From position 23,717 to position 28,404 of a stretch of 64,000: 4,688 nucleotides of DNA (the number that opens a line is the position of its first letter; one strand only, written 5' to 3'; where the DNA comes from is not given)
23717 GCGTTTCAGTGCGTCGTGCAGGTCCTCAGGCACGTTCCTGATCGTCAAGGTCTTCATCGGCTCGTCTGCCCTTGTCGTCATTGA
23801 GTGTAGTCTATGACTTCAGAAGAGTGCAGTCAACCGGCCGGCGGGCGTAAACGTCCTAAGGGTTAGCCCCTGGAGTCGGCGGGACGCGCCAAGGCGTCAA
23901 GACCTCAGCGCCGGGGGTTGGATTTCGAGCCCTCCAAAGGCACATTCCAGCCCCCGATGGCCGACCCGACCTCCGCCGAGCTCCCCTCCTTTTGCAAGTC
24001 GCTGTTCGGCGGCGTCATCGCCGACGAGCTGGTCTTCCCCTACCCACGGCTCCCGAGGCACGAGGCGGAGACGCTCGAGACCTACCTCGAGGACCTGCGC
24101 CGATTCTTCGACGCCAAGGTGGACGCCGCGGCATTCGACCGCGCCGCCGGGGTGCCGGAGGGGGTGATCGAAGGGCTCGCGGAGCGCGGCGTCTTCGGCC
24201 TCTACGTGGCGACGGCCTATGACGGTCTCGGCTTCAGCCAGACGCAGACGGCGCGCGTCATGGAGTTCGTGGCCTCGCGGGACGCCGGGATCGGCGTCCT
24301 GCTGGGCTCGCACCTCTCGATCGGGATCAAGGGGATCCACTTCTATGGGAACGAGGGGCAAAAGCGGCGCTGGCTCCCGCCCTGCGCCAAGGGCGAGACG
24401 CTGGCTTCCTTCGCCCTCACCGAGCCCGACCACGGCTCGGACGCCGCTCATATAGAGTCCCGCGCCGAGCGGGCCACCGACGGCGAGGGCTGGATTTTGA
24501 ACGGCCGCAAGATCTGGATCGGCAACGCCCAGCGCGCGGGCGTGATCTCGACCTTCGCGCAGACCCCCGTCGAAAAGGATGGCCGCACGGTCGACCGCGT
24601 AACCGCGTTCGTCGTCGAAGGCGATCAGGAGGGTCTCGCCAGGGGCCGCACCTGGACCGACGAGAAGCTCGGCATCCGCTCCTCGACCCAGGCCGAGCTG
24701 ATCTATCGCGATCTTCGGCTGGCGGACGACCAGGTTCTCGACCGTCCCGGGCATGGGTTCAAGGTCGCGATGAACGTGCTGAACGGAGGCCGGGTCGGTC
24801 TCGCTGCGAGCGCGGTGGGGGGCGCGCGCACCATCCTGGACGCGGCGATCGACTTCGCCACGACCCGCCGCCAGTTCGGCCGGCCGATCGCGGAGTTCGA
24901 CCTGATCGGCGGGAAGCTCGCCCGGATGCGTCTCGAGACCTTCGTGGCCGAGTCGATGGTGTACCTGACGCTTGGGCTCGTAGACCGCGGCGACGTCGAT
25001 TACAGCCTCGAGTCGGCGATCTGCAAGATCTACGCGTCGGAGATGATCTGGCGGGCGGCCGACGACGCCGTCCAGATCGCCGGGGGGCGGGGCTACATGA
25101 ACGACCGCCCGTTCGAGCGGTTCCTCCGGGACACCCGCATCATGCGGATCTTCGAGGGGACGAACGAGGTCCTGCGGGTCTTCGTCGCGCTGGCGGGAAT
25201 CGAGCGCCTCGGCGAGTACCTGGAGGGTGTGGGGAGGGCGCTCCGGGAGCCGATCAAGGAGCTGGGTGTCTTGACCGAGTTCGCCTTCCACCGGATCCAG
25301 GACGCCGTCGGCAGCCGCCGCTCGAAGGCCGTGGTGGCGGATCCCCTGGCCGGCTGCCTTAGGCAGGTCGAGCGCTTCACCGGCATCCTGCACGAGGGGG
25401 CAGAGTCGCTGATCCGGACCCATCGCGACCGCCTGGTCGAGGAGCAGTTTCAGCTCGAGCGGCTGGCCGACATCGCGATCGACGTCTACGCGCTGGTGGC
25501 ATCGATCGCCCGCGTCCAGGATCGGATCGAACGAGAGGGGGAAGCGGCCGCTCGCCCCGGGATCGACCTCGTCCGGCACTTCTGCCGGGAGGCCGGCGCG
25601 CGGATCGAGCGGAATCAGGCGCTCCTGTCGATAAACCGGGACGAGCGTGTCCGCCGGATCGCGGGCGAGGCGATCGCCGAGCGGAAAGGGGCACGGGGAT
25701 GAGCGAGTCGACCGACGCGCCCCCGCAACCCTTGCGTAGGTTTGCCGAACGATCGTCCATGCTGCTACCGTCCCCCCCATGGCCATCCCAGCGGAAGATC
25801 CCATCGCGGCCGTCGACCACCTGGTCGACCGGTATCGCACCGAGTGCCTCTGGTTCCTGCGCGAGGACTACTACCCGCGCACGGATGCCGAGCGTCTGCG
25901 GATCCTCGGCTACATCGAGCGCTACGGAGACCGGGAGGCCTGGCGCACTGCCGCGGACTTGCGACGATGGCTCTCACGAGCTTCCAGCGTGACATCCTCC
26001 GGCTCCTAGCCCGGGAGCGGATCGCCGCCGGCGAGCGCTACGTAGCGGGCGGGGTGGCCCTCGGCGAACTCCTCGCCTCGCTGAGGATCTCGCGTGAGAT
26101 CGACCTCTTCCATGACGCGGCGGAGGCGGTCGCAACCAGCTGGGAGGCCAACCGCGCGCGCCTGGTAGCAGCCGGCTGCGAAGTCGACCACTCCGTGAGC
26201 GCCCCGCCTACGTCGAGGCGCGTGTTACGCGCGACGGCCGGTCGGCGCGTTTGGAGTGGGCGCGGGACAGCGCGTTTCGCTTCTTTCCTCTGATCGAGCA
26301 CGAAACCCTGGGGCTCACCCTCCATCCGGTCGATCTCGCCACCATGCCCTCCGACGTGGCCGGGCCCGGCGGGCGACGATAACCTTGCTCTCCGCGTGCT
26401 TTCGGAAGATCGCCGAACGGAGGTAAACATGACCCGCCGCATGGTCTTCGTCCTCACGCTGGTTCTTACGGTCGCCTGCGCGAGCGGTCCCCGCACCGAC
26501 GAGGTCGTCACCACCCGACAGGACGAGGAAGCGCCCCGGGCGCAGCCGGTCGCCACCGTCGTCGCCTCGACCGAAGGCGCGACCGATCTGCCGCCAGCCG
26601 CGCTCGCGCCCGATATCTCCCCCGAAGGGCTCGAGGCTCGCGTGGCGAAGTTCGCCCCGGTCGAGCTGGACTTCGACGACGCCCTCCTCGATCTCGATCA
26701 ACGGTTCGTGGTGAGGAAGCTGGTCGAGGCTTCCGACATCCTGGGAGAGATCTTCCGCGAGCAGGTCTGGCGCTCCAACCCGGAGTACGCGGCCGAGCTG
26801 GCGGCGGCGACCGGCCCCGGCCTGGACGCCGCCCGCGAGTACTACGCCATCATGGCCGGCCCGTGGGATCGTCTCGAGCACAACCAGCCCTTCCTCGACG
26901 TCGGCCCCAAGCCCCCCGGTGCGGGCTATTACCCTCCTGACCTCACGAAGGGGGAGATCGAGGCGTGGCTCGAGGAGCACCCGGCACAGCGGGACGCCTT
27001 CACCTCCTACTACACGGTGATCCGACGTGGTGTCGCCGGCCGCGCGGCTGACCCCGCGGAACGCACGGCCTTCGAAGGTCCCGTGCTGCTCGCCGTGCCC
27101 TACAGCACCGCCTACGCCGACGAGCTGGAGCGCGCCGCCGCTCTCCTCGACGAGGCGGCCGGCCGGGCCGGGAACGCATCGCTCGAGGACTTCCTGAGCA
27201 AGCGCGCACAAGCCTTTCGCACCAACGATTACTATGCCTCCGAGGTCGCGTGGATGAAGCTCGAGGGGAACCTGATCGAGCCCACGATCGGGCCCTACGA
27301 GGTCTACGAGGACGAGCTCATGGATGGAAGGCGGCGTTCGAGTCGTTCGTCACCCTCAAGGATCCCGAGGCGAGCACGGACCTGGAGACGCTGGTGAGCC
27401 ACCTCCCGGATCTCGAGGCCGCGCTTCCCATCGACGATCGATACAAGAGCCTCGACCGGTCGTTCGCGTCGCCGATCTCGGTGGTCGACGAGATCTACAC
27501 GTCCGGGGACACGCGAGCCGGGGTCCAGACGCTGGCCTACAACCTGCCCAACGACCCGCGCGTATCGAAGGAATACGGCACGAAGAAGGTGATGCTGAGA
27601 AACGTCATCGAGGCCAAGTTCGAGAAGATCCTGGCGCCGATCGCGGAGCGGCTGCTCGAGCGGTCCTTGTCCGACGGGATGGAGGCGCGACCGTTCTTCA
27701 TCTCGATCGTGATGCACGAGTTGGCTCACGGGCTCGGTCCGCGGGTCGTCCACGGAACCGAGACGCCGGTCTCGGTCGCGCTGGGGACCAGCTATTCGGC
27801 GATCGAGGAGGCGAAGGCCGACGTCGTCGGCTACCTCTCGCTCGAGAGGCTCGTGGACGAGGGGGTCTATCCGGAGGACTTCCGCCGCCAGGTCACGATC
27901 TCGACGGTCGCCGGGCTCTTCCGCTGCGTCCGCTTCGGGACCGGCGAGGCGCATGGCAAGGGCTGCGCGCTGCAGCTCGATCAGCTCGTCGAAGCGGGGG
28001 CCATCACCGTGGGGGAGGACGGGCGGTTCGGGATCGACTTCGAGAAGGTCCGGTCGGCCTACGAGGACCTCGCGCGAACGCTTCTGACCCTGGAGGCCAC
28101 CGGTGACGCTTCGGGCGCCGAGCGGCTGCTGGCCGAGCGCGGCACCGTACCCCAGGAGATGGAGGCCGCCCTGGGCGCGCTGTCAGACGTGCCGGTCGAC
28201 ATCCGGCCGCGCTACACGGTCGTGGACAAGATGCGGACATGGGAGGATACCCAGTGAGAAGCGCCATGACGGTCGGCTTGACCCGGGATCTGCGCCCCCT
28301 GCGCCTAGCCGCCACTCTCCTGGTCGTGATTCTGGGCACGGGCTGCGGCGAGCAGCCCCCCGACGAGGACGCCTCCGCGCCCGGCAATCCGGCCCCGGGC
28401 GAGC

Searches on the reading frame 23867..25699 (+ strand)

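Call 70: search_protein_families(library=pfam, proteins=[window:23867-25699:+], max_evalue=0.00001)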
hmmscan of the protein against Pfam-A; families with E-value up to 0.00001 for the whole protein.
window:23867-25699:+ (611 aa): 7 families
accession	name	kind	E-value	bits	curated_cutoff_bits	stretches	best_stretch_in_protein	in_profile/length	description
PF00441.29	Acyl-CoA_dh_1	-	1.9e-45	155.1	22.4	1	295-441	1-146/150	Acyl-CoA dehydrogenase, C-terminal domain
PF02771.21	Acyl-CoA_dh_N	-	4.5e-21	75.8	22.9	1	69-177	3-113/113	Acyl-CoA dehydrogenase, N-terminal domain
PF02770.24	Acyl-CoA_dh_M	-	6.1e-20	71.6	33.3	1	181-282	1-96/97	Acyl-CoA dehydrogenase, middle domain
PF08028.16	Acyl-CoA_dh_2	-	7.6e-17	62.3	22.7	1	311-433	2-133/134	Acyl-CoA dehydrogenase, C-terminal domain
PF21343.2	ACAD9-ACADV_C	-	1.8e-14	54.5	27.8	1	509-601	18-113/120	ACAD9/ACADV, C-terminal domain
PF22924.1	ACOX_C_alpha1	-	1.9e-06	28.2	27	0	382-440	106-164/169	Acyl-CoA oxidase, C-alpha1 domain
PF21263.2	Acyl-CoA-dh_C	-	3.7e-06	27.6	27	0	518-583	16-73/96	Acyl-CoA dehydrogenase, C-terminal domain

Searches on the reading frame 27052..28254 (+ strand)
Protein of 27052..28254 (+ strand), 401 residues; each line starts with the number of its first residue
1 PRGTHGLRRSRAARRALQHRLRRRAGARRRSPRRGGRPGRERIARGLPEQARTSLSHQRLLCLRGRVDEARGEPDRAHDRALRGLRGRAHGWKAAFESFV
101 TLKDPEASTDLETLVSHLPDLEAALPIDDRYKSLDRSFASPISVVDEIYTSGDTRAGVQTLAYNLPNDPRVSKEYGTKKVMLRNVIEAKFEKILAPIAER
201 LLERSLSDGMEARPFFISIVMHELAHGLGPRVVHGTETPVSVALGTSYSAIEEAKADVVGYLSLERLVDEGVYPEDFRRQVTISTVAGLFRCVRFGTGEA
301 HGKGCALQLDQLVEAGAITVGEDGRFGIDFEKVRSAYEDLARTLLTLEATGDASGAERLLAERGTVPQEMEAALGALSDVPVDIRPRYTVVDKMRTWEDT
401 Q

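Call 70: search_protein_families(library=pfam, proteins=[window:27052-28254:+], max_evalue=0.00001)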
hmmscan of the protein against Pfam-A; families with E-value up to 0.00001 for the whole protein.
window:27052-28254:+ (401 aa): 1 family
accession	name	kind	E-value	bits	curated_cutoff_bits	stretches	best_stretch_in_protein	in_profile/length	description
PF03571.21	Peptidase_M49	-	1.4e-09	37.3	21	1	90-229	172-306/548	Peptidase family M49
